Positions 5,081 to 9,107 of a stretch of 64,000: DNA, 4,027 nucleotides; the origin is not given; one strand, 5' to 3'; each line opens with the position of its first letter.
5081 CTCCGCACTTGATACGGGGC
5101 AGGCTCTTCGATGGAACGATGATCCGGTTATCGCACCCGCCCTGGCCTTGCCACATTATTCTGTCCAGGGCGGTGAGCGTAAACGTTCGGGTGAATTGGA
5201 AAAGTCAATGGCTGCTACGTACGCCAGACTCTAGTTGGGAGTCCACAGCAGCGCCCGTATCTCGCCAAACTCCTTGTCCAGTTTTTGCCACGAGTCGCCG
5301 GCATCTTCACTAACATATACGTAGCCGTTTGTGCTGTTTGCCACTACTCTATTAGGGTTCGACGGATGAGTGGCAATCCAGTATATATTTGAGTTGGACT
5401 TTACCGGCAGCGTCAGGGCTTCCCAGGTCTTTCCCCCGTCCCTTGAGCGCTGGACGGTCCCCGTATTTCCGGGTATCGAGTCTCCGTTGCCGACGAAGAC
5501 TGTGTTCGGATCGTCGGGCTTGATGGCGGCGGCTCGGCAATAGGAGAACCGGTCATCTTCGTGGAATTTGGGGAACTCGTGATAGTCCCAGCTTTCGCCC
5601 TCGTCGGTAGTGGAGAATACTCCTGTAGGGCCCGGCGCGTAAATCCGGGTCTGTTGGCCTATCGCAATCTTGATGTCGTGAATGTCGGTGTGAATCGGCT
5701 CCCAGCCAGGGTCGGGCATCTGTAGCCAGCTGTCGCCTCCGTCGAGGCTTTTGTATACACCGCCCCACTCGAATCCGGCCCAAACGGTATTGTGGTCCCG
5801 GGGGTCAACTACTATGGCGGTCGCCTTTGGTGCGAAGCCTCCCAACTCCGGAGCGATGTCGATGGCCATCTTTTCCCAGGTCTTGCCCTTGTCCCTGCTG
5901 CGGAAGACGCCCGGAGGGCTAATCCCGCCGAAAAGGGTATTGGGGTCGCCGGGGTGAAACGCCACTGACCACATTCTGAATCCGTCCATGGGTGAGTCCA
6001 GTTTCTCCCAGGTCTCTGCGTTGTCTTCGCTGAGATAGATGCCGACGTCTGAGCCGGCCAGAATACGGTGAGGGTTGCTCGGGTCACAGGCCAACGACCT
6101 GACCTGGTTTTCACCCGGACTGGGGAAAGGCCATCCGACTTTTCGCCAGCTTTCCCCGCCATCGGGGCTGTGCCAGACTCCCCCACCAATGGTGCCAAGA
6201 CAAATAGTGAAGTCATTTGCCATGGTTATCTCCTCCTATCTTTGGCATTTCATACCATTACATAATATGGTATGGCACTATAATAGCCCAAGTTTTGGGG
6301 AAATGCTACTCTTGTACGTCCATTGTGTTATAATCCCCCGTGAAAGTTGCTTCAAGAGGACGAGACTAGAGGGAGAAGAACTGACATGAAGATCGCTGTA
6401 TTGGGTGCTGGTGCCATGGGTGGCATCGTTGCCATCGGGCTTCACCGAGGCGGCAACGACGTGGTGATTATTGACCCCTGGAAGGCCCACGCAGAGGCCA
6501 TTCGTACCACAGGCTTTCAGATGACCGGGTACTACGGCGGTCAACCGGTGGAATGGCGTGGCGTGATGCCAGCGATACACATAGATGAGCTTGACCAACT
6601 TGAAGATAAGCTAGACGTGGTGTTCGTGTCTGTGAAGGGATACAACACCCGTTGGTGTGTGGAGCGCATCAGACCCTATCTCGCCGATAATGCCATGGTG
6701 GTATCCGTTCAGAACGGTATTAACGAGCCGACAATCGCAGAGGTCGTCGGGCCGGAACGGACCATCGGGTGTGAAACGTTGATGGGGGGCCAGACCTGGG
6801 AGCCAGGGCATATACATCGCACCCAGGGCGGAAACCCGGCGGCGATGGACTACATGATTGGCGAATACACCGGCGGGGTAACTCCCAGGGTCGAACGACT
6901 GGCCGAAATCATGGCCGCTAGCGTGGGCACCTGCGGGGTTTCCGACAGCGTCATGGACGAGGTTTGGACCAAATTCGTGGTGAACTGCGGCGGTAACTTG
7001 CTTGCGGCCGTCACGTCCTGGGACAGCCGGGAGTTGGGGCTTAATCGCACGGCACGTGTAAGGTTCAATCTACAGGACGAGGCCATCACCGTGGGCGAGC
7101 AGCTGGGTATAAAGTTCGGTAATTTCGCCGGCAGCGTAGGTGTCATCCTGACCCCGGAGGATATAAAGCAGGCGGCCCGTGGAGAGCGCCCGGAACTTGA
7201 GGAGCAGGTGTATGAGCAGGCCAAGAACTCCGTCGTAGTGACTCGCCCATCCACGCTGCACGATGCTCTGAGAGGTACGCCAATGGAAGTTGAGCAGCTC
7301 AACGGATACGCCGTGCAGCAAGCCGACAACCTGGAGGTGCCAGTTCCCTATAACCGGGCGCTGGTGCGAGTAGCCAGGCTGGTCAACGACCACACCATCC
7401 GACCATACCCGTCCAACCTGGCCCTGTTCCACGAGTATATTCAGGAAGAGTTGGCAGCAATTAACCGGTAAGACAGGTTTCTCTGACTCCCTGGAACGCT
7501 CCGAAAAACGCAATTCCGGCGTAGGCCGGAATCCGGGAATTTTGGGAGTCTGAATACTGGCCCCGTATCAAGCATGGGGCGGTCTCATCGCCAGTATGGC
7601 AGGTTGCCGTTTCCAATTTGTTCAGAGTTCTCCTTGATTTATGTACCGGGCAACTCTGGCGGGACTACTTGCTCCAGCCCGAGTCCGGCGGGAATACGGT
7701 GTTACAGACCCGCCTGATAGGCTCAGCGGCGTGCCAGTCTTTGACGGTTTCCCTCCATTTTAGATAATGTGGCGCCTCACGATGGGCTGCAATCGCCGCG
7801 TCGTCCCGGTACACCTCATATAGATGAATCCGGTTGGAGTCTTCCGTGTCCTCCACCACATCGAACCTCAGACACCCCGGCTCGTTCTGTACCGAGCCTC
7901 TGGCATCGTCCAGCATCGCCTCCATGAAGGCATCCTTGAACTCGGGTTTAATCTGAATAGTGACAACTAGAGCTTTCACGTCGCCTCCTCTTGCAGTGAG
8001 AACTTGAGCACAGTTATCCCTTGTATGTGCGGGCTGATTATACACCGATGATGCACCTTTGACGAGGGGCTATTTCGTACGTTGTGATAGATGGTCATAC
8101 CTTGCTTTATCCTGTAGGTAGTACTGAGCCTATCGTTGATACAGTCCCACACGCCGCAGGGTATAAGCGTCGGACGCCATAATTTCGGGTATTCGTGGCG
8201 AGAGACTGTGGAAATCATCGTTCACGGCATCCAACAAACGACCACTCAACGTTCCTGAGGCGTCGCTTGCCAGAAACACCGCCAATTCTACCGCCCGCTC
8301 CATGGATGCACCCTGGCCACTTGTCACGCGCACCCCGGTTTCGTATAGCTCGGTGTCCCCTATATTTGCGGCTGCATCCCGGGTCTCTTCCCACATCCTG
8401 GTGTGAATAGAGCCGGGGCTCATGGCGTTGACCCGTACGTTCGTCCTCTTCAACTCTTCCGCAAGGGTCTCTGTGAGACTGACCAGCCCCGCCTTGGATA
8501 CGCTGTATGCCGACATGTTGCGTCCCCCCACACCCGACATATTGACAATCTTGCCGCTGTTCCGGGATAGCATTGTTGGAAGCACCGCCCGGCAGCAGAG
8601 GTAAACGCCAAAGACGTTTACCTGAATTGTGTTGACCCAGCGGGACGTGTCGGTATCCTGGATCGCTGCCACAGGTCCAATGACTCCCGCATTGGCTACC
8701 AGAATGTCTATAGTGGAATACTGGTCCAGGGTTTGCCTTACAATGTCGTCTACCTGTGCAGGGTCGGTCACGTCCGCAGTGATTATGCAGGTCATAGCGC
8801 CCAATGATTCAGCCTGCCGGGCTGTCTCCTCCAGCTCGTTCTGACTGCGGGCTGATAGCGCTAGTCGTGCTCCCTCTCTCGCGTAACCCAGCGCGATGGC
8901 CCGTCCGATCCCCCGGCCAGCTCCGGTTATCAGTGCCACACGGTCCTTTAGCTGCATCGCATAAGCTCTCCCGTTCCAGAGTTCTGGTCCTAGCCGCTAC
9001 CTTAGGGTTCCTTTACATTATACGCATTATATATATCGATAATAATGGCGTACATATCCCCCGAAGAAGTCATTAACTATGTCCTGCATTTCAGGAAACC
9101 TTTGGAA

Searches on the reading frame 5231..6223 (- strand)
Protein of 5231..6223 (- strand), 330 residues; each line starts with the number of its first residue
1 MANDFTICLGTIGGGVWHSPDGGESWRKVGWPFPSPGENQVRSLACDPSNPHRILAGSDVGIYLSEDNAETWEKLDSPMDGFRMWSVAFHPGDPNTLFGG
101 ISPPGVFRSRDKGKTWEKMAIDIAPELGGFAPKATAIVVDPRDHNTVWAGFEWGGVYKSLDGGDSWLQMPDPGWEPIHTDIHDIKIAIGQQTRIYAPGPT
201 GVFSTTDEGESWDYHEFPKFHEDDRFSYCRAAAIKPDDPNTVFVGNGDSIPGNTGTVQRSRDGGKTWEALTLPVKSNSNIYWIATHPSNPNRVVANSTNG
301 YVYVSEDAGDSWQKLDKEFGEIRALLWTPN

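Call 9: search_protein_families(library=pfam, proteins=[window:5231-6223:-])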
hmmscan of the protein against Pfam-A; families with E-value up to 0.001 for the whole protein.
window:5231-6223:- (330 aa): 6 families
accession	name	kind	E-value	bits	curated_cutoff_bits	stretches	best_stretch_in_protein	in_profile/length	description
PF15902.12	Sortilin-Vps10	-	1.3e-24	87.2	33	2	256-319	2-64/446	Sortilin, neurotensin receptor 3,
PF14870.12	PSII_BNR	-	1e-11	45.1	27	1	201-317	39-142/303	Photosynthesis system II assembly factor YCF48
PF02012.26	BNR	-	5.7e-10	38.1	27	0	258-268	1-11/12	BNR/Asp-box repeat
PF03174.19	CHB_HEX_C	-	6.4e-05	23.3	23.6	0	256-280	36-61/76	Chitobiase/beta-hexosaminidase C-terminal domain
PF13088.12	BNR_2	-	9.4e-05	22.3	31.4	0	185-315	123-251/277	BNR repeat-like domain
PF13810.12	DUF4185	-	0.00017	21.4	39.5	0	253-305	125-177/309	Domain of unknown function (DUF4185)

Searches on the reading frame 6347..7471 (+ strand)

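Call 9: search_protein_families(library=pfam, proteins=[window:6347-7471:+])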
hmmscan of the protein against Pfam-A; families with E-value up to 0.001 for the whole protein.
window:6347-7471:+ (374 aa): 4 families
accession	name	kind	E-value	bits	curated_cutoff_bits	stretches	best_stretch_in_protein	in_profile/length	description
PF02558.23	ApbA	-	2e-26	92.8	22.2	1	16-162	1-141/150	Ketopantoate reductase PanE/ApbA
PF08546.17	ApbA_C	-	1e-18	68.3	22.7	1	202-345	2-123/125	Ketopantoate reductase PanE/ApbA C terminal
PF03807.23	F420_oxidored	-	7.1e-07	30.2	21.6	1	15-124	1-94/94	NADP oxidoreductase coenzyme F420-dependent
PF01210.29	NAD_Gly3P_dh_N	-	8.6e-06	26.2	23.1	1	15-129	1-110/158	NAD-dependent glycerol-3-phosphate dehydrogenase N-terminus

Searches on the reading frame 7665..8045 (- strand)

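Call 9: search_protein_families(library=pfam, proteins=[window:7665-8045:-])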
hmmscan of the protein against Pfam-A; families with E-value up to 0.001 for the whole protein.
window:7665-8045:- (126 aa): 1 family
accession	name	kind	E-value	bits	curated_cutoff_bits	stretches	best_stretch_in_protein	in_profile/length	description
PF03992.22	ABM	-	2e-21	76.4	23.1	1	26-99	4-77/78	Antibiotic biosynthesis monooxygenase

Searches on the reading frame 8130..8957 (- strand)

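Call 9: search_protein_families(library=pfam, proteins=[window:8130-8957:-])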
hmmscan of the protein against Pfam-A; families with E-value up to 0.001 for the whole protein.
window:8130-8957:- (275 aa): 4 families
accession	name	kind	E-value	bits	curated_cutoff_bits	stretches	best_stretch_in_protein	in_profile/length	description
PF00106.31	adh_short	-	3.5e-57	193.5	26.6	1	6-195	1-193/195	short chain dehydrogenase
PF13561.12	adh_short_C2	-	2.4e-49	168.5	27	1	12-240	1-227/236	Enoyl-(Acyl carrier protein) reductase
PF08659.16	KR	-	1.6e-09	38.4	22.6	1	8-120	3-118/180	KR domain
PF23441.1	SDR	-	7.2e-07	29.3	27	1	9-233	11-242/258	SDR-like rossmann domain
